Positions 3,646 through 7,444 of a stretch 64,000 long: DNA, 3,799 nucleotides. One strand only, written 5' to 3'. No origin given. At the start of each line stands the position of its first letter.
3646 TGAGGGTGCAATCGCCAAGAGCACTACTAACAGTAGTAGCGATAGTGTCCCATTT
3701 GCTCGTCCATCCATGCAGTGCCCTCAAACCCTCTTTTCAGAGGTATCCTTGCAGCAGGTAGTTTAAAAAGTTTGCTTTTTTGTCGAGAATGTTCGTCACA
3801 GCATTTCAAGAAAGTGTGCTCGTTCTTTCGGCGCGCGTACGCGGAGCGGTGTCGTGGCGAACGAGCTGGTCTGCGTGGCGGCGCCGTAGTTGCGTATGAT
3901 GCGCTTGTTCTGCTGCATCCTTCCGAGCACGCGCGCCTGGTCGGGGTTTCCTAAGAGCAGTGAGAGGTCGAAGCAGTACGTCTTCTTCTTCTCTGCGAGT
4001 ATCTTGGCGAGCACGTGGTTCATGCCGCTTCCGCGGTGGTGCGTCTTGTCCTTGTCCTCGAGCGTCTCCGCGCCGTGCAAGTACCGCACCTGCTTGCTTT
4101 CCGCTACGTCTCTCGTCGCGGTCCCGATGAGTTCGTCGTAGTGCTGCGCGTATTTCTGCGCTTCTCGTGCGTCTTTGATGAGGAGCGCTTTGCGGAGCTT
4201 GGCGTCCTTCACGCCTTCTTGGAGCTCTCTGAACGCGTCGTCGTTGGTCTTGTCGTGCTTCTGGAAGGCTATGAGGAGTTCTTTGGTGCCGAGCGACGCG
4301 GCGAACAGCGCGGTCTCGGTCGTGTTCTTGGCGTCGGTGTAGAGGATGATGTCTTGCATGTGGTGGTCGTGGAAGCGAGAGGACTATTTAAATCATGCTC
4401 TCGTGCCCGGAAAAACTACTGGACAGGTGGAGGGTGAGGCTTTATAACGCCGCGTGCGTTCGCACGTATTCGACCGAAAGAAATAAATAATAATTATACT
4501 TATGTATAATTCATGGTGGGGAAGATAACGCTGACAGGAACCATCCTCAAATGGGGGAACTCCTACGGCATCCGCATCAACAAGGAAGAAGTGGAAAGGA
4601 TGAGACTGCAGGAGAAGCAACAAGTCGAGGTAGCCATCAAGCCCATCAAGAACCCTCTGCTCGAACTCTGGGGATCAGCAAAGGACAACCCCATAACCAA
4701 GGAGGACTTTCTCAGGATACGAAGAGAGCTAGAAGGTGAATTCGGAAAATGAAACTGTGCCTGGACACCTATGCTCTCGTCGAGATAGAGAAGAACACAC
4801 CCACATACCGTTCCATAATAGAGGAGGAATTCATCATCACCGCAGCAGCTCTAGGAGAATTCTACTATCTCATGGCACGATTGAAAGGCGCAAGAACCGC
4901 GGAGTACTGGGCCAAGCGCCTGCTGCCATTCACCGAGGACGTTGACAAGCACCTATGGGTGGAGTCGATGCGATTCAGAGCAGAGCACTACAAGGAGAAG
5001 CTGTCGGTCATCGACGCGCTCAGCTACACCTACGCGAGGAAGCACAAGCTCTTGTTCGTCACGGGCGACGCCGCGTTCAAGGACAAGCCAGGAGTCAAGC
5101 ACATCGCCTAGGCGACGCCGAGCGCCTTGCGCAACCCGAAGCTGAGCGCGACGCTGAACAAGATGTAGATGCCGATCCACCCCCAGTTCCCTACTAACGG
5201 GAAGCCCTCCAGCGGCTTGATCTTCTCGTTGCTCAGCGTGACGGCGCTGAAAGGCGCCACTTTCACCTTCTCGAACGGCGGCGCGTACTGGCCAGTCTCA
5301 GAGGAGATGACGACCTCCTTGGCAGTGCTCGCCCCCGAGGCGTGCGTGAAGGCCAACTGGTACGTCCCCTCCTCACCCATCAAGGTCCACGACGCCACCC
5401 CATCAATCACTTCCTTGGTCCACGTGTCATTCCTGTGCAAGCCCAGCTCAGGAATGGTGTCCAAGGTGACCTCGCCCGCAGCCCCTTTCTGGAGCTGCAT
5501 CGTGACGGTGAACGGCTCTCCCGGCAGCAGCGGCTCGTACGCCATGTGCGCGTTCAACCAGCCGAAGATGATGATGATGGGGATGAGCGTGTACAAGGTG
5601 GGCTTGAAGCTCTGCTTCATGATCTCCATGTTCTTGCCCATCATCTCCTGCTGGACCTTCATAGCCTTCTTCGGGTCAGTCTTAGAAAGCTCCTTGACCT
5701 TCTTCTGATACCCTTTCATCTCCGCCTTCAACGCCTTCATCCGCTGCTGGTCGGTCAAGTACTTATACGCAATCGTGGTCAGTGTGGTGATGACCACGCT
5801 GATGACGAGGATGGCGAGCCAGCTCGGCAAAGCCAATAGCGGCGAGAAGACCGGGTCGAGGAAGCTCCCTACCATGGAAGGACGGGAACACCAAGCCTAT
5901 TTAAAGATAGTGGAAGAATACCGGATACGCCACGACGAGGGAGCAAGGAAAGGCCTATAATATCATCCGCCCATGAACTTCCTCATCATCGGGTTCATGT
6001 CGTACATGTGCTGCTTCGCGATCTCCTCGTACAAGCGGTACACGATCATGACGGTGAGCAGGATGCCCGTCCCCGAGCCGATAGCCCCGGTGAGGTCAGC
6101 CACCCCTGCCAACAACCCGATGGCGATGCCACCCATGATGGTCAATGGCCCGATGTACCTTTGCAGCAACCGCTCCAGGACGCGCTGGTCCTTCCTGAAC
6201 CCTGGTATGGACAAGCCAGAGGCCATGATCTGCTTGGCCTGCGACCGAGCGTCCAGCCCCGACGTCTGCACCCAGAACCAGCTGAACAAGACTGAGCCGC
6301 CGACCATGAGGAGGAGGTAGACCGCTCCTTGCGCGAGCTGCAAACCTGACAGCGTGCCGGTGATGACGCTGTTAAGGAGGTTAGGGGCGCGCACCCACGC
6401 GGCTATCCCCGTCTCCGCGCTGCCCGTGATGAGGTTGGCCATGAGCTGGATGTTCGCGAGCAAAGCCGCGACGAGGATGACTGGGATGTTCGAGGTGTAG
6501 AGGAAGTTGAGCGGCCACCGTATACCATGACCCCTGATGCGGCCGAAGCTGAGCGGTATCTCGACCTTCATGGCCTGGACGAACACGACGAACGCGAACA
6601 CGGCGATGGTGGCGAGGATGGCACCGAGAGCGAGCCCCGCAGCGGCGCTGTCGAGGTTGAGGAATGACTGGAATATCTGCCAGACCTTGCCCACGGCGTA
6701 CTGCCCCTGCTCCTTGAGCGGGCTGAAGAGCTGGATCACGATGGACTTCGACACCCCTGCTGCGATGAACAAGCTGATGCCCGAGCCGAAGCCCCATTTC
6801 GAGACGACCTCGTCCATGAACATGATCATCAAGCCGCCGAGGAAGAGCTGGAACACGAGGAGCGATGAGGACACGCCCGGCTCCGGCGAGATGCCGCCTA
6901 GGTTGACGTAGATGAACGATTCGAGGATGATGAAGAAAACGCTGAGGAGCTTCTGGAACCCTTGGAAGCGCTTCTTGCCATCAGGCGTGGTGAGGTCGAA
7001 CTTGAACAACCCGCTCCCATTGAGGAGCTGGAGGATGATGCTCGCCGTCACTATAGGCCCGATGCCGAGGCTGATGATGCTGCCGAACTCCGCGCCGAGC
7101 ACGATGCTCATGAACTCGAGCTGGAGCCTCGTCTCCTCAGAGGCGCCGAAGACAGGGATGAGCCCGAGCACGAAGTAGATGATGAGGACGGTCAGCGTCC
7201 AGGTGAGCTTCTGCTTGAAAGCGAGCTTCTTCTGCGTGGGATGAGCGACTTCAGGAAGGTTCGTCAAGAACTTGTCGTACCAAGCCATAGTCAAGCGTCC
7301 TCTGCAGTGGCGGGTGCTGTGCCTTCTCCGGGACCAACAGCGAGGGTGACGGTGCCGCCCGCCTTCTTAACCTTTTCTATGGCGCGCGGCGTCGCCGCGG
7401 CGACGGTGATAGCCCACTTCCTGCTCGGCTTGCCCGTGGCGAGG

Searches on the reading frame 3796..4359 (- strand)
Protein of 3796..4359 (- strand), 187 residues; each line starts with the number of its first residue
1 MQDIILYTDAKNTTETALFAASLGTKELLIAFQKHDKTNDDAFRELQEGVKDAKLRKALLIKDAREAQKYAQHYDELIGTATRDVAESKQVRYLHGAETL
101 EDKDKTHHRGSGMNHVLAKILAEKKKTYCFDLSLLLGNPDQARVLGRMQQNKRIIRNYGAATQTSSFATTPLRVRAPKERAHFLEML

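Call 27: search_protein_families(library=pfam, proteins=[window:3796-4359:-], max_evalue=0.001)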
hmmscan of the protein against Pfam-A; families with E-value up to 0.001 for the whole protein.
window:3796-4359:- (187 aa): 1 family
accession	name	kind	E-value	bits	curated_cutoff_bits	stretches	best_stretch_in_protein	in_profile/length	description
PF01876.22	RNase_P_p30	-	0.00065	19.6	35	0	109-186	122-199/214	RNase P subunit p30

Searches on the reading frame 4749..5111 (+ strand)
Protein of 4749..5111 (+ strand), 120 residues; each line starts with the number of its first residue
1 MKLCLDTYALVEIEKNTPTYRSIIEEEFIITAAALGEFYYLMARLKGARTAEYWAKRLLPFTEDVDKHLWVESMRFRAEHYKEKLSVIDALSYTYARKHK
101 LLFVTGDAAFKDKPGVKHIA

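Call 27: search_protein_families(library=pfam, proteins=[window:4749-5111:+], max_evalue=0.001)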
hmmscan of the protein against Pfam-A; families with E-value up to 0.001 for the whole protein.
window:4749-5111:+ (120 aa): 1 family
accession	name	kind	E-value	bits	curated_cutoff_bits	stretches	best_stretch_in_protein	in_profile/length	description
PF01850.27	PIN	-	7.7e-11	43.1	23.6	1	4-114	2-118/120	PIN domain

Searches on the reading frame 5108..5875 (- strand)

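Call 27: search_protein_families(library=pfam, proteins=[window:5108-5875:-], max_evalue=0.001)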
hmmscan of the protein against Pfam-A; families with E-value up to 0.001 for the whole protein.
window:5108-5875:- (255 aa): 2 families
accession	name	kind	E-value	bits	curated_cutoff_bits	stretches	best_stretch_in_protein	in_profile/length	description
PF01956.21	EMC3_TMCO1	-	3.3e-22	79.5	27.1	1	5-116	3-117/169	Integral membrane protein EMC3/TMCO1-like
PF02096.25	60KD_IMP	-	6.9e-06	26.6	35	1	20-111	3-88/163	60Kd inner membrane protein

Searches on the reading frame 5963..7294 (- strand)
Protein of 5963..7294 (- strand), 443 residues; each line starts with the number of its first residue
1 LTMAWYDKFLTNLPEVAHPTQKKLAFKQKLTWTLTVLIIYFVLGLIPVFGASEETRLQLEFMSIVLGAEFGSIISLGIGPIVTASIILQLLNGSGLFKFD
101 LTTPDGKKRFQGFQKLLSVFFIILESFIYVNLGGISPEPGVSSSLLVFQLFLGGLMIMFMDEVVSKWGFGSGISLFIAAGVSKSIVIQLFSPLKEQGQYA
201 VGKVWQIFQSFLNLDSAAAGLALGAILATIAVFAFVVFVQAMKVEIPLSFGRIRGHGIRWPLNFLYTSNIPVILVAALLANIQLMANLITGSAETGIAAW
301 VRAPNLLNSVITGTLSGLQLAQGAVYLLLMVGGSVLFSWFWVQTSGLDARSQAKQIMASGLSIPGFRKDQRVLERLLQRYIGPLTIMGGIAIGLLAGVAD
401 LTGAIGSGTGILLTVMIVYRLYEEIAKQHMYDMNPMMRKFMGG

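Call 27: search_protein_families(library=pfam, proteins=[window:5963-7294:-], max_evalue=0.001)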
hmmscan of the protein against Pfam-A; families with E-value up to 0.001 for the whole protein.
window:5963-7294:- (443 aa): 2 families
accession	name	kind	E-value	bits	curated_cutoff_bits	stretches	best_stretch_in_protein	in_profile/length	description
PF00344.25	SecY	-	1.8e-64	218.5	32.2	1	72-422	1-306/306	SecY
PF10559.14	Plug_translocon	-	1.2e-05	25.4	22.1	1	38-71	1-35/35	Plug domain of Sec61p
